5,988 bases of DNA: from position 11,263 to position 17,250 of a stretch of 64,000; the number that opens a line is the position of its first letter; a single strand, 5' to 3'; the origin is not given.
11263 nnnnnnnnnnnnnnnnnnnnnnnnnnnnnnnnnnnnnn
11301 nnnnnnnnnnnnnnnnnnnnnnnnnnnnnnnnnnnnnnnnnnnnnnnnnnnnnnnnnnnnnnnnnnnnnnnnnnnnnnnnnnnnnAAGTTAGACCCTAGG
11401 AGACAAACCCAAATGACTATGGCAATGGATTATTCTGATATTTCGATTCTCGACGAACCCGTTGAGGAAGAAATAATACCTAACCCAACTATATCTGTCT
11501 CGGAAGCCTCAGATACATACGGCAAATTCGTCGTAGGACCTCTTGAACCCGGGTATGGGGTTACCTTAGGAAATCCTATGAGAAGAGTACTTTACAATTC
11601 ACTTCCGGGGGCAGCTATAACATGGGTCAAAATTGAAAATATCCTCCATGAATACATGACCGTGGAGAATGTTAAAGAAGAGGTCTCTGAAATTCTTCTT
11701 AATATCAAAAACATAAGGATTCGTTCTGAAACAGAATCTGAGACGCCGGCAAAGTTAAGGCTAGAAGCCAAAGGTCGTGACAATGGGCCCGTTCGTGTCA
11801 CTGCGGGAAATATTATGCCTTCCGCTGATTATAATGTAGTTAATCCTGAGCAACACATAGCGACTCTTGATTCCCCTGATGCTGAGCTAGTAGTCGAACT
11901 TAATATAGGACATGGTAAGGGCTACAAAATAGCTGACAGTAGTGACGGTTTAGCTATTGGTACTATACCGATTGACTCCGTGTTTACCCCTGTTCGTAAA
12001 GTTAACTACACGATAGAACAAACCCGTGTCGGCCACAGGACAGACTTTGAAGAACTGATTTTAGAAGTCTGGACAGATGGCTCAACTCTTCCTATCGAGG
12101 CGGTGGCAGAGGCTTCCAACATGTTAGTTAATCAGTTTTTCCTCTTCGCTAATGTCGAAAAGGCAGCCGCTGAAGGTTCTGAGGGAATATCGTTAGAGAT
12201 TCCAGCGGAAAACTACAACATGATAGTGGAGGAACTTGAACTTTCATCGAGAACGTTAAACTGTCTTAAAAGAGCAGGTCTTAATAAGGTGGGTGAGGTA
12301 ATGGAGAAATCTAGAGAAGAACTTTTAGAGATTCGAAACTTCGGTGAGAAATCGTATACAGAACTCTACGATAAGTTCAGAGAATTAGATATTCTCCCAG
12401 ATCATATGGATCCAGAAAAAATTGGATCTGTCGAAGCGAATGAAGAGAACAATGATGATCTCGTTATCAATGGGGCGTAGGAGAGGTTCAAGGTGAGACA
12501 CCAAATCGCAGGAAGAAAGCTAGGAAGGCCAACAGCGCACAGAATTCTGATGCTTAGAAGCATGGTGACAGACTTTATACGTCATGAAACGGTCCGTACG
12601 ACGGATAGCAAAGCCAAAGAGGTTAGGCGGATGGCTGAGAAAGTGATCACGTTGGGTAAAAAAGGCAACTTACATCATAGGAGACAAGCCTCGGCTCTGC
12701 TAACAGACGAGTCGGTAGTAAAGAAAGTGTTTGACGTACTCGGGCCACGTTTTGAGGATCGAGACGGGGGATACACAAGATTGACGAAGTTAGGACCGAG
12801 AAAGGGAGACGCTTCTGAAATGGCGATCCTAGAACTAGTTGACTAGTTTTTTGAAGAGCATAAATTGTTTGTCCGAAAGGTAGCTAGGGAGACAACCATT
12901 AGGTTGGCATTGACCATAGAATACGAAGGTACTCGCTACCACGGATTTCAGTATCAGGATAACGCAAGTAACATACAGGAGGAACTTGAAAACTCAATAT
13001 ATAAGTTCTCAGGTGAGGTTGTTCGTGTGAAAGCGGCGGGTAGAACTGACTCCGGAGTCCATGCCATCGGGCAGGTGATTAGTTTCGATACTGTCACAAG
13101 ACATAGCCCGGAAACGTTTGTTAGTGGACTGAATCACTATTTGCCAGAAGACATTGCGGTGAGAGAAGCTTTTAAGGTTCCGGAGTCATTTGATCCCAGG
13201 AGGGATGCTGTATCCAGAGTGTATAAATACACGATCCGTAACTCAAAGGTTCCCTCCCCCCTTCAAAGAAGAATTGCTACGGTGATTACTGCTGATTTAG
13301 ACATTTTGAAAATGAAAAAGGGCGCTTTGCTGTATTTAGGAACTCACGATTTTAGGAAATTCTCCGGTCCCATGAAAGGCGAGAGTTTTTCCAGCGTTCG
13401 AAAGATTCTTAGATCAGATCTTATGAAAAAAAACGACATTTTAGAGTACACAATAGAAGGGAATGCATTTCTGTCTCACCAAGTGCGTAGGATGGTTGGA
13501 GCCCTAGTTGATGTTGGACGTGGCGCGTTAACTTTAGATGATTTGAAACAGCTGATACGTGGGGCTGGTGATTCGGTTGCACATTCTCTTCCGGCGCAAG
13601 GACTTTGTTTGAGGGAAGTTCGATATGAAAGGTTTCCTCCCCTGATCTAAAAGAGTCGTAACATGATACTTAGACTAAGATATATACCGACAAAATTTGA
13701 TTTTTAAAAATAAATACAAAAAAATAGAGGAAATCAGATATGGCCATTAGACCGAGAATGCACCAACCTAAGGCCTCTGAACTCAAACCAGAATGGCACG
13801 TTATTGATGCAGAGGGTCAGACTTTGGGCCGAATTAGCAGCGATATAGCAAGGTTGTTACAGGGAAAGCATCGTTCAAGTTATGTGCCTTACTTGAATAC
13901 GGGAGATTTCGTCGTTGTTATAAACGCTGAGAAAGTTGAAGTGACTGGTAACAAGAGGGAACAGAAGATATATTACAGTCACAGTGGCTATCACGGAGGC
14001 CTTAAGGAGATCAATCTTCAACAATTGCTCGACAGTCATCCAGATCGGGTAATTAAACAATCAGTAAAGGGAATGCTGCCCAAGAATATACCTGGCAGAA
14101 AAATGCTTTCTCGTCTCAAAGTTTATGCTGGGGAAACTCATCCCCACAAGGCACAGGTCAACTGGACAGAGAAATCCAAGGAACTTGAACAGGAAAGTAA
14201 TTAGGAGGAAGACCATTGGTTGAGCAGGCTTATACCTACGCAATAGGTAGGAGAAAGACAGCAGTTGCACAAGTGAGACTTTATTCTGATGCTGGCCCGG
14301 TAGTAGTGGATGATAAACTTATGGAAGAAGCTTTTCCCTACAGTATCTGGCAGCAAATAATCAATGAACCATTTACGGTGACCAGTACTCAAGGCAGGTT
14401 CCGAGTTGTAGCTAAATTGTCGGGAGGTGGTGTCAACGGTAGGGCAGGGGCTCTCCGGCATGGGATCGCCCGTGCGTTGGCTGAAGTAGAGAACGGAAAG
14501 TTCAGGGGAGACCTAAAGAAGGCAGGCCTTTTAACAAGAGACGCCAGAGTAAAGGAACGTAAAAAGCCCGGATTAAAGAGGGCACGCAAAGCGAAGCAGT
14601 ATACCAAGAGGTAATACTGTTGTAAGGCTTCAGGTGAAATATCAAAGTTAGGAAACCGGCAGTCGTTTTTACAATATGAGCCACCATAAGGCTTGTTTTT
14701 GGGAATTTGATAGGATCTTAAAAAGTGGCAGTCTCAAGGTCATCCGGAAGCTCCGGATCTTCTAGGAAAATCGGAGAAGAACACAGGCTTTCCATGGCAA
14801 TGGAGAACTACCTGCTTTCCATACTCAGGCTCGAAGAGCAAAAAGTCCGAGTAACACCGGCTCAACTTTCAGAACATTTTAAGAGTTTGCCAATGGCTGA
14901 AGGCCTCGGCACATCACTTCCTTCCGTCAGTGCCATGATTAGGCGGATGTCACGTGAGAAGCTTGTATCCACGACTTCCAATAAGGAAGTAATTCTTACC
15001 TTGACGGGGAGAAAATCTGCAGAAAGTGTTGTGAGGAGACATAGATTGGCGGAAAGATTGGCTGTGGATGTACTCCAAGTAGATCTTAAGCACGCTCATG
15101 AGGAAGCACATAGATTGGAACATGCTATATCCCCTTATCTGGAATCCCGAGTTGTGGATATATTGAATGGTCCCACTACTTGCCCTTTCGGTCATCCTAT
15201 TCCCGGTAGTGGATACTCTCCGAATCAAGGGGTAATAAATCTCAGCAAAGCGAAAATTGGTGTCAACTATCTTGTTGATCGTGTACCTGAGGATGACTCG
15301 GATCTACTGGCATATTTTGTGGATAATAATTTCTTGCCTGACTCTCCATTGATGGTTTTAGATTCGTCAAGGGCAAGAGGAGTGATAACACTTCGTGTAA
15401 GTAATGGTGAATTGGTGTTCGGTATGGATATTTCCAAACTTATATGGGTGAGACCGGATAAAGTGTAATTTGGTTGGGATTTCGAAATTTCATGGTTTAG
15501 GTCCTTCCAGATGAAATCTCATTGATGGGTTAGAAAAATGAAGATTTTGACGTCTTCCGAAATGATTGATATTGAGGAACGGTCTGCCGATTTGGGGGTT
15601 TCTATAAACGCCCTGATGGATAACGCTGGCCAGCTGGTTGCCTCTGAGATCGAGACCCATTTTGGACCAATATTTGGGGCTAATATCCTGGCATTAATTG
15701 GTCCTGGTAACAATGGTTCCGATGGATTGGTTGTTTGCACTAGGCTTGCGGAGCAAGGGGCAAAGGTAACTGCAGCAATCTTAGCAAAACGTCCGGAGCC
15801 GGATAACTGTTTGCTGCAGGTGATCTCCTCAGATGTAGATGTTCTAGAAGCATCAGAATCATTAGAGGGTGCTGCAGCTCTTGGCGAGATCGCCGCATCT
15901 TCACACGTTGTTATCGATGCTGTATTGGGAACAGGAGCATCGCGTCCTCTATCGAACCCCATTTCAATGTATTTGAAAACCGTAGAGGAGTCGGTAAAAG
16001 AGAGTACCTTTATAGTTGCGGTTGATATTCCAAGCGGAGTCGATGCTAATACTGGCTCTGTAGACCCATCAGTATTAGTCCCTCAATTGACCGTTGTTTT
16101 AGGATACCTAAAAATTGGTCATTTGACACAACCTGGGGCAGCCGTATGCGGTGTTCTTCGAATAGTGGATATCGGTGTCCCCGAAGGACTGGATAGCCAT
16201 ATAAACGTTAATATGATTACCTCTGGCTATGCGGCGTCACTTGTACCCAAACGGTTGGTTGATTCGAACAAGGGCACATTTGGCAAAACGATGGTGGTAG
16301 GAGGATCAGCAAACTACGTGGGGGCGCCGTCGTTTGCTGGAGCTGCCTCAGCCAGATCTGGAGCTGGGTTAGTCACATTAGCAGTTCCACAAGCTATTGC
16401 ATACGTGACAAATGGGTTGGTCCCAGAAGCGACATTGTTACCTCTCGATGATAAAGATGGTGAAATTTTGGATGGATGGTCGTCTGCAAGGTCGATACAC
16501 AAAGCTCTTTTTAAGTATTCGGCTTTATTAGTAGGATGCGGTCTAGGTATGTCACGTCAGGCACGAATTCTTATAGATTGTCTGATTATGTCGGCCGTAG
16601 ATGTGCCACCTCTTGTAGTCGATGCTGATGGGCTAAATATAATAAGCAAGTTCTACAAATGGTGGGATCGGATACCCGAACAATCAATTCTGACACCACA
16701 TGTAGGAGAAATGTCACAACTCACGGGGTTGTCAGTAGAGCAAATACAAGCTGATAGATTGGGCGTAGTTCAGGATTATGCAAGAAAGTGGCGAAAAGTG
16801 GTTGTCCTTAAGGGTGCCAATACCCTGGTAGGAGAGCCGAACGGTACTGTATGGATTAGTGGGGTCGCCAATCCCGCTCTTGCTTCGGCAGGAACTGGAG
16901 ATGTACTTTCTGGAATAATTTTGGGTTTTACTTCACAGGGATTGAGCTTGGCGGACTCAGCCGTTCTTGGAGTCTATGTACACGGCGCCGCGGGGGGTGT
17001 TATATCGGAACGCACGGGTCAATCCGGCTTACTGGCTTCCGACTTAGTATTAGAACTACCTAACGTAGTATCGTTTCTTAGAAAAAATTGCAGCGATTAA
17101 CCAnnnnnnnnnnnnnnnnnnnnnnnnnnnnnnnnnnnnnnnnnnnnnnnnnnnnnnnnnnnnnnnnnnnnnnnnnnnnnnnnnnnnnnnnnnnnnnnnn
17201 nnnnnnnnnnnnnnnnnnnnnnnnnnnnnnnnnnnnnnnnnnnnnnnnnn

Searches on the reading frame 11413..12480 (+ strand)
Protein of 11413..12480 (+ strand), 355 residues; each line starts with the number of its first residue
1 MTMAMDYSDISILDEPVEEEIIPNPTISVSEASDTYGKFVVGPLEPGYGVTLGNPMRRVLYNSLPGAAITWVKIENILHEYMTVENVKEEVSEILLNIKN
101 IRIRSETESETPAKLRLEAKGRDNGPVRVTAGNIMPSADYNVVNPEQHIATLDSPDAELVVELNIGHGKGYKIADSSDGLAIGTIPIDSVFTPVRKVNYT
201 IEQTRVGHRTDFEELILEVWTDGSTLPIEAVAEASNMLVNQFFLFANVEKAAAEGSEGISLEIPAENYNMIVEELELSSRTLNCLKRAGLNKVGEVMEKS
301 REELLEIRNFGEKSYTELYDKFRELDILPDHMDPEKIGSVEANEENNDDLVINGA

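Call 23: search_protein_families(library=pfam, proteins=[window:11413-12480:+], max_evalue=0.0001)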
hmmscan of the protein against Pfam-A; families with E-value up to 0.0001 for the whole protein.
window:11413-12480:+ (355 aa): 3 families
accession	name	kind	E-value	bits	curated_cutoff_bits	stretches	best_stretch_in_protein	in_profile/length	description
PF01000.31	RNA_pol_A_bac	-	1.2e-25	90.4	33.9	1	72-192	1-119/119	RNA polymerase Rpb3/RpoA insert domain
PF01193.29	RNA_pol_L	-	6.7e-21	74.2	24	1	43-242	2-74/74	RNA polymerase Rpb3/Rpb11 dimerisation domain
PF03118.21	RNA_pol_A_CTD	-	3.8e-20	71.8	23.8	1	266-322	9-65/67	Bacterial RNA polymerase, alpha chain C terminal domain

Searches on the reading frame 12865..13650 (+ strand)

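Call 23: search_protein_families(library=pfam, proteins=[window:12865-13650:+], max_evalue=0.0001)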
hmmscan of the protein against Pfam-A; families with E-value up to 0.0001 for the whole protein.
window:12865-13650:+ (261 aa): 1 family
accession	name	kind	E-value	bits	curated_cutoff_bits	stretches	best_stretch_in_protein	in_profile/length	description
PF01416.25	PseudoU_synth_1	-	8.7e-38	129.5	23.3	2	156-255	4-108/108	tRNA pseudouridine synthase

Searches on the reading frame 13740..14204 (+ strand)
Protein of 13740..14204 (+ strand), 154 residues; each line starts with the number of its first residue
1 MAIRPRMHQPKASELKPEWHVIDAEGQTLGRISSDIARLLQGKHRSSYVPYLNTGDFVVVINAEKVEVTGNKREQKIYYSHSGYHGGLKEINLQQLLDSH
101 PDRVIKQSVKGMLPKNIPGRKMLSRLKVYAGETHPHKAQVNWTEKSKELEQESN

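Call 86: search_protein_families(library=pfam, proteins=[window:13740-14204:+], max_evalue=0.00001)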
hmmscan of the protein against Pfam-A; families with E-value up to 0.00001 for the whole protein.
window:13740-14204:+ (154 aa): 1 family
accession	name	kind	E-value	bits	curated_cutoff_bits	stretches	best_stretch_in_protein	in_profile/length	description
PF00572.24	Ribosomal_L13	-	1.5e-46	157.7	23.8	1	18-135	2-119/119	Ribosomal protein L13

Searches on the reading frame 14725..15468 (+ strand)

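Call 23: search_protein_families(library=pfam, proteins=[window:14725-15468:+], max_evalue=0.0001)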
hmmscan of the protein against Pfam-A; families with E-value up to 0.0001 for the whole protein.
window:14725-15468:+ (247 aa): 3 families
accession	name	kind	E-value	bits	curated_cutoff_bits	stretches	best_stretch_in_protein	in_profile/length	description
PF02742.21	Fe_dep_repr_C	-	8e-25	87.1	27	1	92-160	1-69/70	Iron dependent repressor, metal binding and dimerisation domain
PF01325.25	Fe_dep_repress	-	8.9e-10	39.1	26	1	22-87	2-58/60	Iron dependent repressor, N-terminal DNA binding domain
PF04023.20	FeoA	-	4.6e-08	33.5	23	1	172-244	2-74/74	FeoA domain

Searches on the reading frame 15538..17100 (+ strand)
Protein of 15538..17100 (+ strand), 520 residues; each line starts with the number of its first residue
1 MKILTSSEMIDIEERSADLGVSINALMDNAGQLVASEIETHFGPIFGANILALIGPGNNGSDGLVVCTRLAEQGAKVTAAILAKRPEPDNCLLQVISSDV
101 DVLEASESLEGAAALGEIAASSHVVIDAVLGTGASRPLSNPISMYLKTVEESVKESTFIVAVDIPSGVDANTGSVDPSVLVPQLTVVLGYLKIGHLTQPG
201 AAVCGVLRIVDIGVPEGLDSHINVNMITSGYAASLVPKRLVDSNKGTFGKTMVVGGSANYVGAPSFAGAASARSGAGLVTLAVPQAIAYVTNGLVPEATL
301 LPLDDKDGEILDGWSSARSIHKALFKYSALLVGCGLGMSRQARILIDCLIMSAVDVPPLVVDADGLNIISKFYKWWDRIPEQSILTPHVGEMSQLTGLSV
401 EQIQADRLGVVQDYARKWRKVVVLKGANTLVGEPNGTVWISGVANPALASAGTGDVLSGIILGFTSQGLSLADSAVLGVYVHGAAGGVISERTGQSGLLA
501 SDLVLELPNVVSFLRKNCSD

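Call 22: search_protein_families(library=pfam, proteins=[window:15538-17100:+], max_evalue=0.0001)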
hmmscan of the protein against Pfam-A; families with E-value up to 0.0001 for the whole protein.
window:15538-17100:+ (520 aa): 2 families
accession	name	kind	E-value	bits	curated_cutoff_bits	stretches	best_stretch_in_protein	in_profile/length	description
PF01256.23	Carb_kinase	-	1.9e-49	168.8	27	1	252-508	2-241/242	NAD(P)H-hydrate dehydratase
PF03853.21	YjeF_N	-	3.6e-31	108.8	24.9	1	25-194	3-169/169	YjeF-related protein N-terminus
